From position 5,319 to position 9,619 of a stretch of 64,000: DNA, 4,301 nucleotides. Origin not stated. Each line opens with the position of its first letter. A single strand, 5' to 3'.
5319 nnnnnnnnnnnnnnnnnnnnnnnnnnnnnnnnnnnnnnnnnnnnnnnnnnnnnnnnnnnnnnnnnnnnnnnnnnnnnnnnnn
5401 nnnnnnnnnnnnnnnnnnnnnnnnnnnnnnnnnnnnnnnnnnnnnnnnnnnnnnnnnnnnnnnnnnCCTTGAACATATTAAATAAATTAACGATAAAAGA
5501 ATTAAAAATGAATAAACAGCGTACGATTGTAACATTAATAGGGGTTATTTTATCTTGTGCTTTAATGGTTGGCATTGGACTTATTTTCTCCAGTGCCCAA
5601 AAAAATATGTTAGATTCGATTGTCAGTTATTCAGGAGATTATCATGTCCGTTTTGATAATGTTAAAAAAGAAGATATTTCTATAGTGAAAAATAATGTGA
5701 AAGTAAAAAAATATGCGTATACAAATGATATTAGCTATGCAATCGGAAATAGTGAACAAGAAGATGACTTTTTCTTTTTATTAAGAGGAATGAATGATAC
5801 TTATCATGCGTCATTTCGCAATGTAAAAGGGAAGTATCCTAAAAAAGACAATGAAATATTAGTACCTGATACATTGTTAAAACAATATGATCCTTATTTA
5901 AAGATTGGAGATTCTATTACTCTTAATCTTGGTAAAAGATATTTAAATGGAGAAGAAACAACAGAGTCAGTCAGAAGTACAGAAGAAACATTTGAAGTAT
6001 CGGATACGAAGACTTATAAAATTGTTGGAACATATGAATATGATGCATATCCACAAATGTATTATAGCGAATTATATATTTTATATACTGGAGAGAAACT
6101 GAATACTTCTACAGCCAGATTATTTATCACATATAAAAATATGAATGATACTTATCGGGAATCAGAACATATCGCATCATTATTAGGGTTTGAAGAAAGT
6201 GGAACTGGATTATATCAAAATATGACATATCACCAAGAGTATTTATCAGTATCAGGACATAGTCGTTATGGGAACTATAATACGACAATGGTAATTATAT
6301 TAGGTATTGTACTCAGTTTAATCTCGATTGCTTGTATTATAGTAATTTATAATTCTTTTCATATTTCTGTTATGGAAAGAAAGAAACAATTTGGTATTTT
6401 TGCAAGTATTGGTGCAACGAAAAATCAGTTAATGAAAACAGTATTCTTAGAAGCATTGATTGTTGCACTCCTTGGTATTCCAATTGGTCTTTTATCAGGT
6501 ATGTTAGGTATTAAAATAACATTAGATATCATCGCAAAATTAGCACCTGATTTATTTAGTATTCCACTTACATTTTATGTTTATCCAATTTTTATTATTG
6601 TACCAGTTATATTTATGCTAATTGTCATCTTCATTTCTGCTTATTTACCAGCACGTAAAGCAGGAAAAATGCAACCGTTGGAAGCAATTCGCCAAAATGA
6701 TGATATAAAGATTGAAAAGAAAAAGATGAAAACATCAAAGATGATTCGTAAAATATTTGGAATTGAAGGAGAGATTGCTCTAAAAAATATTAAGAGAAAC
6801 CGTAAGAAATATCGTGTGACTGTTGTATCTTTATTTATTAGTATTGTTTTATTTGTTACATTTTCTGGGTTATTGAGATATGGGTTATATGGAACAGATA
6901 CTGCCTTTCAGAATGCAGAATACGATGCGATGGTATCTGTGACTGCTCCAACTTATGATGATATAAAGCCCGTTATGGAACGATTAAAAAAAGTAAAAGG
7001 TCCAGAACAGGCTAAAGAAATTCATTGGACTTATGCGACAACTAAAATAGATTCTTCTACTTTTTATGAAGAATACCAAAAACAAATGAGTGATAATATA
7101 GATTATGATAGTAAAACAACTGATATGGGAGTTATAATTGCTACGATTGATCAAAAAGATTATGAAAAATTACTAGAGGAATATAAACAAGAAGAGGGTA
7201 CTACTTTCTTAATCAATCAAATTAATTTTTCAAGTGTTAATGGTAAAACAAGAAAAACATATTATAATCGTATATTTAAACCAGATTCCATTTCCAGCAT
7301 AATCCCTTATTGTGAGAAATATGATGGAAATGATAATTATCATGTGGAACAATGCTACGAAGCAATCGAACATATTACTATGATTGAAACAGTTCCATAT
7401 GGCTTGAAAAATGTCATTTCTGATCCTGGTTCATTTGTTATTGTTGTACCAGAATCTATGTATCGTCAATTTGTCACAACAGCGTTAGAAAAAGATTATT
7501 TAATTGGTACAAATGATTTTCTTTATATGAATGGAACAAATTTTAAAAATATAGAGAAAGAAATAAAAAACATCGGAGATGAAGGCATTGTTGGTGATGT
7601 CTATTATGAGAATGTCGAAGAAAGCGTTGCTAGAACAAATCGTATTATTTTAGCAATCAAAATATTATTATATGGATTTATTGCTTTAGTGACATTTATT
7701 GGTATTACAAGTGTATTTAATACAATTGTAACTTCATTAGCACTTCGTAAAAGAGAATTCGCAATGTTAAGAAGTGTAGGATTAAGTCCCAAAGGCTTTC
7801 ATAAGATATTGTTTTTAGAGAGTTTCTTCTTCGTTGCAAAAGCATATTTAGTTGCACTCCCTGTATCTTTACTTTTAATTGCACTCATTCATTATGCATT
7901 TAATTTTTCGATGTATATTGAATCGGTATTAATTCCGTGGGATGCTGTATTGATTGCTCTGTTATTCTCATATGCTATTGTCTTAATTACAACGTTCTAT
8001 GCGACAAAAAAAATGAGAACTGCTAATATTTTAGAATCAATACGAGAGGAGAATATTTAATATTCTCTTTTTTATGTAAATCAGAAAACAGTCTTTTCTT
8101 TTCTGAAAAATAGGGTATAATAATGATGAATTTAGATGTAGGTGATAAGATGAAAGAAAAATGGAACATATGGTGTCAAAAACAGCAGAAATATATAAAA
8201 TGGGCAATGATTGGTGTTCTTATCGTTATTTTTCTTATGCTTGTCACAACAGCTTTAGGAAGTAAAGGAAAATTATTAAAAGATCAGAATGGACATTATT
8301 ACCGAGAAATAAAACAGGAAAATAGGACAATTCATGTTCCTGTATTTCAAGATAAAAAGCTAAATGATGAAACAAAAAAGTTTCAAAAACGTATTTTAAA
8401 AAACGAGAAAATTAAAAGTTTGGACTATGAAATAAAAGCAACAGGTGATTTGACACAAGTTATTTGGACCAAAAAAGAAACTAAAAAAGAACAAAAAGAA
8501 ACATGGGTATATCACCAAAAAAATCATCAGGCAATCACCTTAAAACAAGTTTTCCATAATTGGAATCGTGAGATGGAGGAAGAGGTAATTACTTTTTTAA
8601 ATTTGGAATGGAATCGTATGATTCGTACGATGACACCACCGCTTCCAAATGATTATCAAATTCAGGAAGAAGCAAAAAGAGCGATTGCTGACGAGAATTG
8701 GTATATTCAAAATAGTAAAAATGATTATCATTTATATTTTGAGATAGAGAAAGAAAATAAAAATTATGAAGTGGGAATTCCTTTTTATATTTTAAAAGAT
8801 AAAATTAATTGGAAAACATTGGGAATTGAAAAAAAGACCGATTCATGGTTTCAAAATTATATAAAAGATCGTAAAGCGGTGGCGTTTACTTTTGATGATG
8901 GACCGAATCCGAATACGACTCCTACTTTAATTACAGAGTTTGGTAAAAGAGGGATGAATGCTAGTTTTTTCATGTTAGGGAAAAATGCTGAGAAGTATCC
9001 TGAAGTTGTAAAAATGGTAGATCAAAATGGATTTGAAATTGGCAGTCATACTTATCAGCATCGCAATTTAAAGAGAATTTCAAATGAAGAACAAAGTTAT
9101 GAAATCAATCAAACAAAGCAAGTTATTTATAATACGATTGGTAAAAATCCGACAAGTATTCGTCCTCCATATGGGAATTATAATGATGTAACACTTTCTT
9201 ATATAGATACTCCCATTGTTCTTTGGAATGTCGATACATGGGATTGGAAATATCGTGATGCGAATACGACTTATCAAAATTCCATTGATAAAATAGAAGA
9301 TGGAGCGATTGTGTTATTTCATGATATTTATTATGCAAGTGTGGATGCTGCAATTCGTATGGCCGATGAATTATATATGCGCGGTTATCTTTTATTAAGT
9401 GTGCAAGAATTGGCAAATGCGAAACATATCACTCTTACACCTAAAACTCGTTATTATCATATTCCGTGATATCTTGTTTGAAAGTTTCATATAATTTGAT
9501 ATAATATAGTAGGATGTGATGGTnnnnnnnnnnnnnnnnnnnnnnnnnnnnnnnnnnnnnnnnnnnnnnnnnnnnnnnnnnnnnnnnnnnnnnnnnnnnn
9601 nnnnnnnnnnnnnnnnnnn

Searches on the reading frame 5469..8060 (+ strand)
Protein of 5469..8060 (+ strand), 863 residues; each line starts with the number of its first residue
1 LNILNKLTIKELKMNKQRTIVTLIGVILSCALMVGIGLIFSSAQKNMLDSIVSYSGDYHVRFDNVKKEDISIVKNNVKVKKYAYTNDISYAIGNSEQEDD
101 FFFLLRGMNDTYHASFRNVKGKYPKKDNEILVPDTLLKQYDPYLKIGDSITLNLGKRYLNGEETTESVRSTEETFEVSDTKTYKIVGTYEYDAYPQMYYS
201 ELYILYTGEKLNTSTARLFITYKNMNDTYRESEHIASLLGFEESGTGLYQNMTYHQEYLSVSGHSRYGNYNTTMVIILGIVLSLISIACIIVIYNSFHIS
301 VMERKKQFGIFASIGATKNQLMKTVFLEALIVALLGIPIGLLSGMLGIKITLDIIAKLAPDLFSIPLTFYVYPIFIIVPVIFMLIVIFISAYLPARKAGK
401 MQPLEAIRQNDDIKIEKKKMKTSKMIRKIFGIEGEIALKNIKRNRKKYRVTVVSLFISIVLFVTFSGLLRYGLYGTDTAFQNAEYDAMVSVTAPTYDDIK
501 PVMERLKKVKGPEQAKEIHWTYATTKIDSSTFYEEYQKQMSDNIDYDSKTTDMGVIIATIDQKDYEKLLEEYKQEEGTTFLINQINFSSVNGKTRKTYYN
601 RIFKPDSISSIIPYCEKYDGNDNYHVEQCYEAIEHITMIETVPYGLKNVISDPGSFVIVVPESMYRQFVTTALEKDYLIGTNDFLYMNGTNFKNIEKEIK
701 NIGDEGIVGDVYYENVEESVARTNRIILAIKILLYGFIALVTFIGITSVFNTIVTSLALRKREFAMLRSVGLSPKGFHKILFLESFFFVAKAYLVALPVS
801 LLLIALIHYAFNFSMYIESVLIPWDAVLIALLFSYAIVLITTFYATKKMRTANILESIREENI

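Call 29: search_protein_families(library=pfam, proteins=[window:5469-8060:+], max_evalue=0.00001)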
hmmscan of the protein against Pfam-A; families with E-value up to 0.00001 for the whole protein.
window:5469-8060:+ (863 aa): 2 families
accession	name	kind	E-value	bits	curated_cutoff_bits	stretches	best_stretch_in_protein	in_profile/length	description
PF02687.27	FtsX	-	2.4e-37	128.1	25.5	2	280-403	2-120/120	FtsX-like permease C-terminal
PF12704.14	MacB_PCD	-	2.9e-09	37.9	27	1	19-191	1-157/207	MacB-like periplasmic core domain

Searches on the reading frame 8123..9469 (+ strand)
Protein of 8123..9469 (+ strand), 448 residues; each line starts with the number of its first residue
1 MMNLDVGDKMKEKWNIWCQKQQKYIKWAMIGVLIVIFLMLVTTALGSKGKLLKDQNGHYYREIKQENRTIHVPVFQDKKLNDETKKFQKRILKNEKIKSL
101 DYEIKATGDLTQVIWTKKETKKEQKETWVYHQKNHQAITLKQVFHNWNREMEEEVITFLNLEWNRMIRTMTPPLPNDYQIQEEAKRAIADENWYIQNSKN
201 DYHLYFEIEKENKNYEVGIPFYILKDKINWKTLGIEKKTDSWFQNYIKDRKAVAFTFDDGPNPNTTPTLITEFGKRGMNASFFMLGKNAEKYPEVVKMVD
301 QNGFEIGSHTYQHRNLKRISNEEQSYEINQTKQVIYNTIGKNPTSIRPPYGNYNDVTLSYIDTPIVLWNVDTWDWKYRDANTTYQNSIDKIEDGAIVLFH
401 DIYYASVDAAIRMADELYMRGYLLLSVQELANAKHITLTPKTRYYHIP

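Call 30: search_protein_families(library=pfam, proteins=[window:8123-9469:+], max_evalue=0.00001)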
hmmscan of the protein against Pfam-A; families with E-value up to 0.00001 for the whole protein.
window:8123-9469:+ (448 aa): 1 family
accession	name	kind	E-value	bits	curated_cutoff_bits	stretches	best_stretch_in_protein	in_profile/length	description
PF01522.26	Polysacc_deac_1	-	1.3e-34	119.3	23.1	1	248-360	4-115/124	Polysaccharide deacetylase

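Call 75: search_protein_families(library=ncbifam, proteins=[window:8123-9469:+], max_evalue=0.00001)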
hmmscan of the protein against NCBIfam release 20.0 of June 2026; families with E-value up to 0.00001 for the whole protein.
window:8123-9469:+ (448 aa): 9 families
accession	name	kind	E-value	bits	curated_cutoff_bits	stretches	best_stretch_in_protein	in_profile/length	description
TIGR02764.1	spore_ybaN_pdaB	equivalog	1.1e-41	142.8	237.4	1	249-430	4-190/191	polysaccharide deacetylase family sporulation protein PdaB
NF045820.1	PgAcgDacpgdA_Strep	equivalog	2.2e-39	135.5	800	1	192-434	210-451/463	peptidoglycan-N-acetylglucosamine deacetylase PgdA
NF045821.1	PgAcgDacpgdA1_Bac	equivalog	1.4e-37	129.1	400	1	236-430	75-274/282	peptidoglycan-N-acetylglucosamine deacetylase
TIGR02873.1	spore_ylxY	hypoth_equivalog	2.1e-29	102.6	391.5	1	250-430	84-266/268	probable sporulation protein, polysaccharide deacetylase family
TIGR04243.1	nodulat_NodB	equivalog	3.4e-28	98.5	240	1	251-405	2-160/197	chitooligosaccharide deacetylase NodB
TIGR02884.1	spore_pdaA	equivalog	3.1e-25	89.2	298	1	240-430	27-223/224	delta-lactam-biosynthetic de-N-acetylase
NF045822.1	PgAcgDacpgdA2_Bac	equivalog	2.1e-24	86.3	400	1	247-429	66-260/274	peptidoglycan-N-acetylglucosamine deacetylase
TIGR03006.1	pepcterm_polyde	equivalog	1.1e-13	50.9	276.2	1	268-348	38-118/272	XrtA system polysaccharide deacetylase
TIGR03212.1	uraD_N-term-dom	equivalog_domain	5.9e-07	28.8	424.6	1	269-346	82-159/297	allantoinase PuuE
